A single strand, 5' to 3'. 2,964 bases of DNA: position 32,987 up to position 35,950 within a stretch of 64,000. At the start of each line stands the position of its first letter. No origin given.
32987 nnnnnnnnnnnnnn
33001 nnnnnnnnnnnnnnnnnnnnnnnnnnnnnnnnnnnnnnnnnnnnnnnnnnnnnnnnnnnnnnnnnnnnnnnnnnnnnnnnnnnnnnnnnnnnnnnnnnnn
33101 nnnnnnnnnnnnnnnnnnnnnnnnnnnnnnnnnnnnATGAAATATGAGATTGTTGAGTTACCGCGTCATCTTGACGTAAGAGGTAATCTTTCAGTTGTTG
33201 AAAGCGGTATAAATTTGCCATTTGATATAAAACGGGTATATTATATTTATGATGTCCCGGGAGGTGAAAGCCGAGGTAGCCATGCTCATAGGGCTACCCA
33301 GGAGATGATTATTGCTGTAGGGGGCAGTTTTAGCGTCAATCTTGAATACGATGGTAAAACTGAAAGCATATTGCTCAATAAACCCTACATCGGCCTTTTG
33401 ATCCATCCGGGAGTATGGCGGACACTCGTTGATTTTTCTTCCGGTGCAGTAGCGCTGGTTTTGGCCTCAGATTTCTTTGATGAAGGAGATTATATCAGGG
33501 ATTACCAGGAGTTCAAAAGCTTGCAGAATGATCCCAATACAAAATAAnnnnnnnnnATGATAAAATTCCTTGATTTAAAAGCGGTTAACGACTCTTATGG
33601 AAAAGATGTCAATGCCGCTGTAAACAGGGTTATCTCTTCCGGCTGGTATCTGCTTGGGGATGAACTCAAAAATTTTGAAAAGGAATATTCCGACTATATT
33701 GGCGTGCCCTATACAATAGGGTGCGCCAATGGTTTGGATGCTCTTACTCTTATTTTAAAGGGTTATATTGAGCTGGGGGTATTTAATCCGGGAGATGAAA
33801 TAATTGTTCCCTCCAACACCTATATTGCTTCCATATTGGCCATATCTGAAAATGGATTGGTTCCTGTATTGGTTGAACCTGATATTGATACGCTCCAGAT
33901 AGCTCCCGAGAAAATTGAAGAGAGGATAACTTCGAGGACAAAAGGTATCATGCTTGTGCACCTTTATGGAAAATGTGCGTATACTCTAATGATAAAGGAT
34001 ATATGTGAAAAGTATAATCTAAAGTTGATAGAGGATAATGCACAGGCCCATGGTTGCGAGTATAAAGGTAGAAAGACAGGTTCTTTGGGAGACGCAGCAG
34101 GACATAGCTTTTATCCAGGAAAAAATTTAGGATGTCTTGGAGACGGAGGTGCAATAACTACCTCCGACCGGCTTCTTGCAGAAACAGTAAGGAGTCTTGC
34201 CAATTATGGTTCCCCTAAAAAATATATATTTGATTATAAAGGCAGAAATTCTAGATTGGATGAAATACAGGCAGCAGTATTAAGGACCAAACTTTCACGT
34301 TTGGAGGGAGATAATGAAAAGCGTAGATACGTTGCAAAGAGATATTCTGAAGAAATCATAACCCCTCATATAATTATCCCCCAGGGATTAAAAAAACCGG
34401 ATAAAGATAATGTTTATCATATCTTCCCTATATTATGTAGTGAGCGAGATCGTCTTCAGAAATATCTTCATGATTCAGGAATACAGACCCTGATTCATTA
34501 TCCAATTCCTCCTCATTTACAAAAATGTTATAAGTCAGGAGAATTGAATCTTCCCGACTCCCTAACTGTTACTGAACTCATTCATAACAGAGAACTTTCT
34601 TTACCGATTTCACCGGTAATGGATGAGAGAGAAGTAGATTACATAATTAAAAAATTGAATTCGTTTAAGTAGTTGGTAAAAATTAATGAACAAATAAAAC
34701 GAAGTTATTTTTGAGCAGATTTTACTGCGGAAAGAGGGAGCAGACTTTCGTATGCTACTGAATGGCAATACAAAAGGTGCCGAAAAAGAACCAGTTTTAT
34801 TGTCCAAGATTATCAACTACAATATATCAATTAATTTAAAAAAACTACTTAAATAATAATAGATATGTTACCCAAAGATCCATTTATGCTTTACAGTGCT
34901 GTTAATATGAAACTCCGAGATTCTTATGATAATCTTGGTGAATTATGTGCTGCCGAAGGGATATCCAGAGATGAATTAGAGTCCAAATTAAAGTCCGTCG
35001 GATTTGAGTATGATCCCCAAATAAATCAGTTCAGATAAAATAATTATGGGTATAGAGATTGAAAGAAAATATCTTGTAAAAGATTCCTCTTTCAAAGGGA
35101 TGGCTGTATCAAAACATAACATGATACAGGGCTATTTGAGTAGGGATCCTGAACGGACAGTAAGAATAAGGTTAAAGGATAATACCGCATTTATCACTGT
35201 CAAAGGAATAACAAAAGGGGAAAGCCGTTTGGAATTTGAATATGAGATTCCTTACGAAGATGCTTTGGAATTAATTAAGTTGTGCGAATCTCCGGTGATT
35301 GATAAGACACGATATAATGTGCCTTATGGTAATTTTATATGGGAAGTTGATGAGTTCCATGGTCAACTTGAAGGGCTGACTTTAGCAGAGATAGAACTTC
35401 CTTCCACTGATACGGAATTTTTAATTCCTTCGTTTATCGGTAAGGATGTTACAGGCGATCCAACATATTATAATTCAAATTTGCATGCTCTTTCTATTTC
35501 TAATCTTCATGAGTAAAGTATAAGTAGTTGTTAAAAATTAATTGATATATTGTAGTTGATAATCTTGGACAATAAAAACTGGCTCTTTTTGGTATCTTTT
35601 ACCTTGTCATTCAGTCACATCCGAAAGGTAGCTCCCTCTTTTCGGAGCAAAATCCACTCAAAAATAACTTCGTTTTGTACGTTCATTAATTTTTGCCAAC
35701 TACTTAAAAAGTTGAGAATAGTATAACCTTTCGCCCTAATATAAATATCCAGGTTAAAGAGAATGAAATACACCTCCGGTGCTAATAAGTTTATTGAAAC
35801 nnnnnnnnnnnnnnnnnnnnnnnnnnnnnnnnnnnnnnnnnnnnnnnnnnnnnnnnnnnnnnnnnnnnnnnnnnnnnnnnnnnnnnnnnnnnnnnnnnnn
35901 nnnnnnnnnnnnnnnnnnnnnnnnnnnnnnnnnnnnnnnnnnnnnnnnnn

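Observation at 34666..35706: Inverted element pair with a 43-bp perfect inner repeat brackets a DUF4250-CYTH cassette (candidate inverton or mini composite transposon)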

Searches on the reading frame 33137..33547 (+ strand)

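Call 15: search_protein_families(library=pfam, proteins=[window:33137-33547:+])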
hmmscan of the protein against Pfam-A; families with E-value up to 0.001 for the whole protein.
window:33137-33547:+ (136 aa): 1 family
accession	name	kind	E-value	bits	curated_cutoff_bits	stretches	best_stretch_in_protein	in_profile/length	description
PF05523.17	FdtA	-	1.2e-48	164.6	23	1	1-129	1-129/131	WxcM-like, C-terminal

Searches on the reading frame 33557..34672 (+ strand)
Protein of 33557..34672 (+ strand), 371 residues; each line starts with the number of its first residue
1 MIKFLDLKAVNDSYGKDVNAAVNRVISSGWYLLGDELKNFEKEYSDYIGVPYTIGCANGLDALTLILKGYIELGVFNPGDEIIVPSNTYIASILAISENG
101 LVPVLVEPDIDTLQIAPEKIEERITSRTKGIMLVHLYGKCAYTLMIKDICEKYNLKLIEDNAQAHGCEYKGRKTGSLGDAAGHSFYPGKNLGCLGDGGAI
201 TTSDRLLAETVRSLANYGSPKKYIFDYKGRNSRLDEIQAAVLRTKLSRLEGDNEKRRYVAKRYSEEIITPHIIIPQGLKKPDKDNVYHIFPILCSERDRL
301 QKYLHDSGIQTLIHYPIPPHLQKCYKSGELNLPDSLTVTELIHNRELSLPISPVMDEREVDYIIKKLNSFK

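Call 15: search_protein_families(library=pfam, proteins=[window:33557-34672:+])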
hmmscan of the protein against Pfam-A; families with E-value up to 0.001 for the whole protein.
window:33557-34672:+ (371 aa): 1 family
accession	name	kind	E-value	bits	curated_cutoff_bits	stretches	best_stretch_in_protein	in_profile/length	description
PF01041.23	DegT_DnrJ_EryC1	-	2.1e-102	343.4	19.8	1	15-367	4-359/360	DegT/DnrJ/EryC1/StrS aminotransferase family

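Call 75: find_encoding_contigs(protein=window:33557-34672:+, flank=3000, max_places=10)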
Protein window:33557-34672:+ (371 aa): 6 contigs read that carry it; 4 places shown.
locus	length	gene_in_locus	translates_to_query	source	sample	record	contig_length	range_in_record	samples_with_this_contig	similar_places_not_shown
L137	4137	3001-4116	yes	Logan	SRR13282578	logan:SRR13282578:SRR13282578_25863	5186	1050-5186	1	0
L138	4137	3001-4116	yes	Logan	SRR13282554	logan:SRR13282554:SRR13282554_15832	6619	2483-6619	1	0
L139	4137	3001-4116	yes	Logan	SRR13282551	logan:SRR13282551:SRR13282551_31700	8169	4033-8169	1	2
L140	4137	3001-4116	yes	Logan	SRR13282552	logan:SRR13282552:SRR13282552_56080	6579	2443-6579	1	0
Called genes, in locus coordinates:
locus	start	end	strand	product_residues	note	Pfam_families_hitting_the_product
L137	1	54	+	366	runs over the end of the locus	?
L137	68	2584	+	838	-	PF22847:Glyco_hydro_43_rel, PF02018:CBM_4_9 (weak), PF22848:ASD1_dom, PF06964:Alpha-L-AF_C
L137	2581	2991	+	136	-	PF05523:FdtA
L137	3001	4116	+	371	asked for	PF01041:DegT_DnrJ_EryC1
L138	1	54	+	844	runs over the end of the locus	?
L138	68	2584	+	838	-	PF22847:Glyco_hydro_43_rel, PF02018:CBM_4_9 (weak), PF22848:ASD1_dom, PF06964:Alpha-L-AF_C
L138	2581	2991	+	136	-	PF05523:FdtA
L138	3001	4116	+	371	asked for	PF01041:DegT_DnrJ_EryC1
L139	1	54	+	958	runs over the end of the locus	PF00251:Glyco_hydro_32N (weak), PF22847:Glyco_hydro_43_rel, PF04616:Glyco_hydro_43, PF14508:GH97_N, PF10566:Glyco_hydro_97, PF14509:GH97_C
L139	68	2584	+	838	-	PF22847:Glyco_hydro_43_rel, PF02018:CBM_4_9 (weak), PF22848:ASD1_dom, PF06964:Alpha-L-AF_C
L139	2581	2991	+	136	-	PF05523:FdtA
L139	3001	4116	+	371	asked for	PF01041:DegT_DnrJ_EryC1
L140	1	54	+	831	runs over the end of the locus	?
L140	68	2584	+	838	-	PF22847:Glyco_hydro_43_rel, PF02018:CBM_4_9 (weak), PF22848:ASD1_dom, PF06964:Alpha-L-AF_C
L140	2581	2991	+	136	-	PF05523:FdtA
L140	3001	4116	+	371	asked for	PF01041:DegT_DnrJ_EryC1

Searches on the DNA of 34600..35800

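Call 91: search_rna_families(source=window, start=34600, end=35800, threshold=evalue, max_evalue=1)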
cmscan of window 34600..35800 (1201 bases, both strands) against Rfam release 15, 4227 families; matches with E-value up to 1: 0.
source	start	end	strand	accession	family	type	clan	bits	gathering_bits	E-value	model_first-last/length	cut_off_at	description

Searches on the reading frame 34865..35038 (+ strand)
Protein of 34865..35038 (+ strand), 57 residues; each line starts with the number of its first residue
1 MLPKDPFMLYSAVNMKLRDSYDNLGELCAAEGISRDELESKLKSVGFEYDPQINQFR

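Call 15: search_protein_families(library=pfam, proteins=[window:34865-35038:+])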
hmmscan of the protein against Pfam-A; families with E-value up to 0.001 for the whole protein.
window:34865-35038:+ (57 aa): 1 family
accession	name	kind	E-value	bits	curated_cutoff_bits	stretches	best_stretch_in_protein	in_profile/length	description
PF14056.11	DUF4250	-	1.7e-24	86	27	1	2-56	1-55/55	Domain of unknown function (DUF4250)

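Call 76: find_encoding_contigs(protein=window:34865-35038:+, flank=3000, max_places=10)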
Protein window:34865-35038:+ (57 aa): 3 contigs read that carry it; 3 places shown.
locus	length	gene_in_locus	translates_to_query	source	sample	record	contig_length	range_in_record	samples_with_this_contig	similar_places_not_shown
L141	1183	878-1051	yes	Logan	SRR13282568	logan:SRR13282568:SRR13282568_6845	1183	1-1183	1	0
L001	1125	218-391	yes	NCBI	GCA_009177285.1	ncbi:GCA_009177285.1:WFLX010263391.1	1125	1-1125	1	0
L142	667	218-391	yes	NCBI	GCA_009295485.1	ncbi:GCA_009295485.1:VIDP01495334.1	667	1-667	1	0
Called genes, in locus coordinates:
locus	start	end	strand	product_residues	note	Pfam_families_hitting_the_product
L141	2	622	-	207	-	?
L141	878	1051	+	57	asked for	PF14056:DUF4250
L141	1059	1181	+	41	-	?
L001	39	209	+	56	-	-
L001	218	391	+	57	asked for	PF14056:DUF4250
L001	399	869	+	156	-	PF01928:CYTH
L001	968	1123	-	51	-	?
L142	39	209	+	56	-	-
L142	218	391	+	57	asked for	PF14056:DUF4250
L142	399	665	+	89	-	?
